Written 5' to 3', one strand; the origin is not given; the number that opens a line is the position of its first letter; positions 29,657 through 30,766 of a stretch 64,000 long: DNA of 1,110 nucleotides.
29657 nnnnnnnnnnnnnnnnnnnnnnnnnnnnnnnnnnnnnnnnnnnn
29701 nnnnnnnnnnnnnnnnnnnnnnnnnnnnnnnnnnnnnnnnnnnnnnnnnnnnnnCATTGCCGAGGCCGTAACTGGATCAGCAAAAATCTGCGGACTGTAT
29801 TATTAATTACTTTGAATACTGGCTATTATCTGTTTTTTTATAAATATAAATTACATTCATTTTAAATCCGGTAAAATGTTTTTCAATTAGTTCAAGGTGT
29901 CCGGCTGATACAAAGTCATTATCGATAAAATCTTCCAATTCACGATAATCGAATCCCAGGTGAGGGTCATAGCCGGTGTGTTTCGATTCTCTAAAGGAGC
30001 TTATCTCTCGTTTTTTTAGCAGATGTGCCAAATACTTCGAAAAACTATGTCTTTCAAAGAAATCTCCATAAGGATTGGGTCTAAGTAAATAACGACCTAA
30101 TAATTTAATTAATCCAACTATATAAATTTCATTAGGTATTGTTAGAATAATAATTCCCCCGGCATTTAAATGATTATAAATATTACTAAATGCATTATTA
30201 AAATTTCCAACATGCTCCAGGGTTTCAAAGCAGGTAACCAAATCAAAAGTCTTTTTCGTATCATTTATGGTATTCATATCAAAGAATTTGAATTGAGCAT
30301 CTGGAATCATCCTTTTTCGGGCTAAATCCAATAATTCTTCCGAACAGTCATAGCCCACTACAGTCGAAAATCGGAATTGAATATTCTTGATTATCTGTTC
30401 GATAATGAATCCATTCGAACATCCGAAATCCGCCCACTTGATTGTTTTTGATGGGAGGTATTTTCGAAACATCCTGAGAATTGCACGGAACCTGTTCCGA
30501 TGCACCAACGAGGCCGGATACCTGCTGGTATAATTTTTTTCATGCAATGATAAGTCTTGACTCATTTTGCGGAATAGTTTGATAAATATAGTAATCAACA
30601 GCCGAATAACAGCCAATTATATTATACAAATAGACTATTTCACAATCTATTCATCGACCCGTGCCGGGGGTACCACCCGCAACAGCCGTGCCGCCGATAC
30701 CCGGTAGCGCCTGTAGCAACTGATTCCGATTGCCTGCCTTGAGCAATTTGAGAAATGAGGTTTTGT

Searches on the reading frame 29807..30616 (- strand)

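Call 21: search_protein_families(library=ncbifam, proteins=[window:29807-30616:-], max_evalue=0.00001)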
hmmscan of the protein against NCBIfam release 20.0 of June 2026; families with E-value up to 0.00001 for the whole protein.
window:29807-30616:- (269 aa): 7 families
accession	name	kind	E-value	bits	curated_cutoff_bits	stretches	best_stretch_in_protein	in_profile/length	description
TIGR01983.1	UbiG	equivalog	2.7e-13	49.7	102.95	1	57-215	49-201/228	bifunctional 2-polyprenyl-6-hydroxyphenol methylase/3-demethylubiquinol 3-O-methyltransferase UbiG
TIGR02072.1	BioC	equivalog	5.8e-11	42.7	184.95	1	43-198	20-169/244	malonyl-ACP O-methyltransferase BioC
NF002463.0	PRK01683.1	equivalog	8.8e-08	32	297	1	56-163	30-133/258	trans-aconitate 2-methyltransferase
TIGR02021.1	BchM-ChlM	equivalog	1.1e-06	28.2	158.9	1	44-179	42-174/218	magnesium protoporphyrin IX methyltransferase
TIGR04074.1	bacter_Hen1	equivalog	1.3e-06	27.2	340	1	26-195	254-427/462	3' terminal RNA ribose 2'-O-methyltransferase Hen1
NF010703.0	PRK14103.1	equivalog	1.5e-06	27.9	320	1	45-163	17-129/256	trans-aconitate 2-methyltransferase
TIGR01934.1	MenG_MenH_UbiE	subfamily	5.5e-06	25.8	158.35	1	51-157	33-140/223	ubiquinone/menaquinone biosynthesis methyltransferase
